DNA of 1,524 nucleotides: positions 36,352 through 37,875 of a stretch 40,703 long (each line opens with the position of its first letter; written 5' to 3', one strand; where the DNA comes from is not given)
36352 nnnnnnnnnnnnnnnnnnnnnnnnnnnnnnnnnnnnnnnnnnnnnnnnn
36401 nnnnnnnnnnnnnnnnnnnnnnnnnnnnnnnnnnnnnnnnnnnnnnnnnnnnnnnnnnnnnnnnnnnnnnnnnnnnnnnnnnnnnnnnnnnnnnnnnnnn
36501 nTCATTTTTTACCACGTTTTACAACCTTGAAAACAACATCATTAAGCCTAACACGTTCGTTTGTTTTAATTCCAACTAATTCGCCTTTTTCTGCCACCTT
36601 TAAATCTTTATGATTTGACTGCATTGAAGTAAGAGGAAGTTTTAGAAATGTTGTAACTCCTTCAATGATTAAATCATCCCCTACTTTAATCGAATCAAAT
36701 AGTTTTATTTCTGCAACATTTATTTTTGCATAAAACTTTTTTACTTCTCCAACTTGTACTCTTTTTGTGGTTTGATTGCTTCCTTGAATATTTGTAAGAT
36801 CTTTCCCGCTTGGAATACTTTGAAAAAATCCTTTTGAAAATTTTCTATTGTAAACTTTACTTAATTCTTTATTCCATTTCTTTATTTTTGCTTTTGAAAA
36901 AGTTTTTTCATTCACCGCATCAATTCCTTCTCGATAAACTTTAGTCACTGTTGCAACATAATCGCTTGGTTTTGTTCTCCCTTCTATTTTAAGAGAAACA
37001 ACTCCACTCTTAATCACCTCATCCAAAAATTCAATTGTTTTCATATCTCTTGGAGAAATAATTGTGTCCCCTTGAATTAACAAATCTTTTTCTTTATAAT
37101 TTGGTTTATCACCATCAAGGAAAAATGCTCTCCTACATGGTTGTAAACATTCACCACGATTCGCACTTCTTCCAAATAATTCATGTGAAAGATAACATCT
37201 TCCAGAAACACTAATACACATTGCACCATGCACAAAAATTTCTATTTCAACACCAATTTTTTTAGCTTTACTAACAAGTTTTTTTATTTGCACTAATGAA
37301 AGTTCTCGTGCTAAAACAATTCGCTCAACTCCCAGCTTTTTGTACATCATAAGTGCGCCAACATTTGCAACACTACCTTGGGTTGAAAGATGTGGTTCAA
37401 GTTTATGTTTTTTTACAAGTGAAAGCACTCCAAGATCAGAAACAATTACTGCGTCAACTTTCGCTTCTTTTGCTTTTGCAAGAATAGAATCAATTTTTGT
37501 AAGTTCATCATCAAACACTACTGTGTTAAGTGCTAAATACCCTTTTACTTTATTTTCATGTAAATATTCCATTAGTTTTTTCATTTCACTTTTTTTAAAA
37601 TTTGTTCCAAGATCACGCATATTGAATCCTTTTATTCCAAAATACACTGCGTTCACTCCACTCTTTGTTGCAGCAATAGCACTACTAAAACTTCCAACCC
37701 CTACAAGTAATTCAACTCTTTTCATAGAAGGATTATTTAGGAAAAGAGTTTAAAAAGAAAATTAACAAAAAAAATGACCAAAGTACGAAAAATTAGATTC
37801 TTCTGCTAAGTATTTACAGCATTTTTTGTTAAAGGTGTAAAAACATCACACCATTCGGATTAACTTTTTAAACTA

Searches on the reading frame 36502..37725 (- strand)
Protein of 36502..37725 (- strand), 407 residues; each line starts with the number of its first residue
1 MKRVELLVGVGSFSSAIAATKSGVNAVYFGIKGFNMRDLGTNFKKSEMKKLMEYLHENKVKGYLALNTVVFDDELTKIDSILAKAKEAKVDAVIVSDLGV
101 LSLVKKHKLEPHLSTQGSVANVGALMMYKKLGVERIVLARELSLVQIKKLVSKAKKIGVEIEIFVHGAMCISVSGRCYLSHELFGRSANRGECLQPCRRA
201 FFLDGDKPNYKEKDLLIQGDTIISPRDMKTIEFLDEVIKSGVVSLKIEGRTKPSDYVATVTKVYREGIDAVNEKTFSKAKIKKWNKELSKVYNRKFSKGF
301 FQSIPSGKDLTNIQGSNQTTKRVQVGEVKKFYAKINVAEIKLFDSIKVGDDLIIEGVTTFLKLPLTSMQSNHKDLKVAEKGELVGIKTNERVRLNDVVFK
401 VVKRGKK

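Call 15: search_protein_families(library=pfam, max_evalue=0.001, proteins=[window:36502-37725:-])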
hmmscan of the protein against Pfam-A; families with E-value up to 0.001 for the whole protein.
window:36502-37725:- (407 aa): 1 family
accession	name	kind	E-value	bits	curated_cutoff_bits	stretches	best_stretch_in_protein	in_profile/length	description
PF01136.24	Peptidase_U32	-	5.3e-77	258.7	22.4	1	76-304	2-230/233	Peptidase family U32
